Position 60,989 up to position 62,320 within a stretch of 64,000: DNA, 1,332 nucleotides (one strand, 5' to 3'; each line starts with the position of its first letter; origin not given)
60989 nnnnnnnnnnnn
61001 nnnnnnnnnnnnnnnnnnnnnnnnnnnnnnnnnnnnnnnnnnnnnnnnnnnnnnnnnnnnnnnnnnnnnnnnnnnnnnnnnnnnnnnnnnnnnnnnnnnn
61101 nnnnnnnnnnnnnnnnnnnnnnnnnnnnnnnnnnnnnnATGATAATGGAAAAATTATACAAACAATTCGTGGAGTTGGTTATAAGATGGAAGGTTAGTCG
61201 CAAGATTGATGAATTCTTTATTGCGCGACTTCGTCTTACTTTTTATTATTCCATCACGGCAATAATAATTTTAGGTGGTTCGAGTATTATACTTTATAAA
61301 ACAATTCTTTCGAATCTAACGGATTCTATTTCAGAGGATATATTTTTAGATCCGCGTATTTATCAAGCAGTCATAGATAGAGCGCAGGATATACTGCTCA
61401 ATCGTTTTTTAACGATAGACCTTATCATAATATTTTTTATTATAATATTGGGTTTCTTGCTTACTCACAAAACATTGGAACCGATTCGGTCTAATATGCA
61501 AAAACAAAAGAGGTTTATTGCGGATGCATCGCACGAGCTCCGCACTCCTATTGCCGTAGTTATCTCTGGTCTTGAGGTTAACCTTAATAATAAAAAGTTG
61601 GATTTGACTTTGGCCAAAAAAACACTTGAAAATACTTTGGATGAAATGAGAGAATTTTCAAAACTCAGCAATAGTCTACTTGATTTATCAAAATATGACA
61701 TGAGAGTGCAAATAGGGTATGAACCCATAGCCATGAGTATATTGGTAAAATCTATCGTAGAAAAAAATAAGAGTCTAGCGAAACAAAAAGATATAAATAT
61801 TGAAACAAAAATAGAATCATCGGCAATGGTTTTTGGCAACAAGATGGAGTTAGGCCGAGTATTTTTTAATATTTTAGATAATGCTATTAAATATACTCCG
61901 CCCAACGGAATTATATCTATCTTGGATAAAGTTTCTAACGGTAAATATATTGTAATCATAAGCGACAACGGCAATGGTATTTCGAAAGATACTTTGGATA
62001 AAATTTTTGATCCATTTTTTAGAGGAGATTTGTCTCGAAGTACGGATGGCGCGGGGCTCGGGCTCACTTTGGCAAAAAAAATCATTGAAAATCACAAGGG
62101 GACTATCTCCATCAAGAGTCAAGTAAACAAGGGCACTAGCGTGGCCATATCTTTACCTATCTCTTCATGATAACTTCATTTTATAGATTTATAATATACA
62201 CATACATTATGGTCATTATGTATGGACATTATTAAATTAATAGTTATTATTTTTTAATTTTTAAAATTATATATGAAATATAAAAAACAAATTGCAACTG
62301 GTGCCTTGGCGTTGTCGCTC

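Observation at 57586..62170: Flavinylation / membrane redox module (FMN-binding protein + ApbE + RnfD-like::FNR fusion) next to a two-component system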

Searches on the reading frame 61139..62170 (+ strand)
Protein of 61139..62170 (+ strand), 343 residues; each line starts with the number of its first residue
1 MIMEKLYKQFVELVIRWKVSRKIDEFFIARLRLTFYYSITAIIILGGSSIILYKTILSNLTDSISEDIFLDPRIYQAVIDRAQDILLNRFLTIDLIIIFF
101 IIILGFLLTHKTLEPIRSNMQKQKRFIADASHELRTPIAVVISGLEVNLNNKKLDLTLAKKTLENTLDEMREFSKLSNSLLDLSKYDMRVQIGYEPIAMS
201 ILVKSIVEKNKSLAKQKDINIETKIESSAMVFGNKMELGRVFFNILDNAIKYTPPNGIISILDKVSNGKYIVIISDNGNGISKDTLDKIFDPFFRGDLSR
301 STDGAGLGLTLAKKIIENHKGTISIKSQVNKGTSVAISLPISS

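Call 3: search_protein_families(library=pfam, proteins=[window:61139-62170:+], max_evalue=0.01)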
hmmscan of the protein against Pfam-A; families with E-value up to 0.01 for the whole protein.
window:61139-62170:+ (343 aa): 3 families
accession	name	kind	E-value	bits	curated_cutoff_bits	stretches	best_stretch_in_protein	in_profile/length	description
PF02518.31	HATPase_c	-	4.8e-26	91.8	26.4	1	234-341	2-109/111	Histidine kinase-, DNA gyrase B-, and HSP90-like ATPase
PF00512.31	HisKA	-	8.5e-11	42.2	26.9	1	123-187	2-64/66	His Kinase A (phospho-acceptor) domain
PF14501.12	HATPase_c_5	-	6.9e-05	23.1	22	1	236-328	4-91/102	GHKL domain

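Call 4: search_protein_families(library=ncbifam, proteins=[window:61139-62170:+], max_evalue=0.01)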
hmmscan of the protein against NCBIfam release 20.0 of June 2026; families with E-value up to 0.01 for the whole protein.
window:61139-62170:+ (343 aa): 86 families (the best 25 are shown)
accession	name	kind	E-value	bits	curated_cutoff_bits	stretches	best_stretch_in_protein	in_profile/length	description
NF041735.1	hist_kin_RppB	equivalog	1.5e-52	178.9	400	1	91-340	183-438/438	two-component system sensor histidine kinase RppB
NF046044.1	PnpS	equivalog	1.3e-51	175.9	400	1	103-340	150-390/390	two-component system histidine kinase PnpS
TIGR02966.1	phoR_proteo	equivalog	7.4e-48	163.3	334.2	1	107-337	98-331/333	phosphate regulon sensor histidine kinase PhoR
NF033092.0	HK_WalK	equivalog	1.1e-46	159.6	725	1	121-341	370-594/594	cell wall metabolism sensor histidine kinase WalK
NF033091.0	HK_VanS_ACDEFG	equivalog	4.3e-39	134.4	400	1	121-340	72-293/293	vancomycin resistance histidine kinase VanS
NF047874.1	MASE3_PAS_HK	subfamily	5.6e-39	134.4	560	1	111-341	386-625/655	MASE3 domain-containing sensor histidine kinase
NF006800.0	PRK09303.1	equivalog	3.9e-37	128.1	342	1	112-342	140-378/383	histidine kinase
TIGR01386.1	cztS_silS_copS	subfamily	1.3e-36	126.6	292.55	1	116-331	234-449/457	heavy metal sensor histidine kinase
NF012163.2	BaeS_SmeS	equivalog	1.7e-35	122.9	500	1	117-340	234-457/457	sensor histidine kinase efflux regulator BaeS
NF007837.0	PRK10549.1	equivalog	5.5e-35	121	603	1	117-342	234-459/466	envelope stress sensor histidine kinase BaeS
NF008468.0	PRK11360.1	equivalog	6.6e-35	120.6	646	1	125-342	398-609/616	two-component system sensor histidine kinase AtoS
NF033093.1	HK_VicK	exception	8e-35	120.3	680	1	121-341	207-435/448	cell wall metabolism sensor histidine kinase VicK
NF041210.1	his_kin_PieS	equivalog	1.5e-34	119.8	850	1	115-341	242-470/474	two component system sensor histidine kinase PieS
NF007007.0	PRK09470.1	equivalog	1.6e-33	116.3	486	1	117-342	239-460/463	envelope stress sensor histidine kinase CpxA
NF045903.1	CuHisKinLciSLeg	equivalog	1.8e-33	116.5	700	1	116-339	132-356/357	copper-responsive two-component system sensor histidine kinase LciS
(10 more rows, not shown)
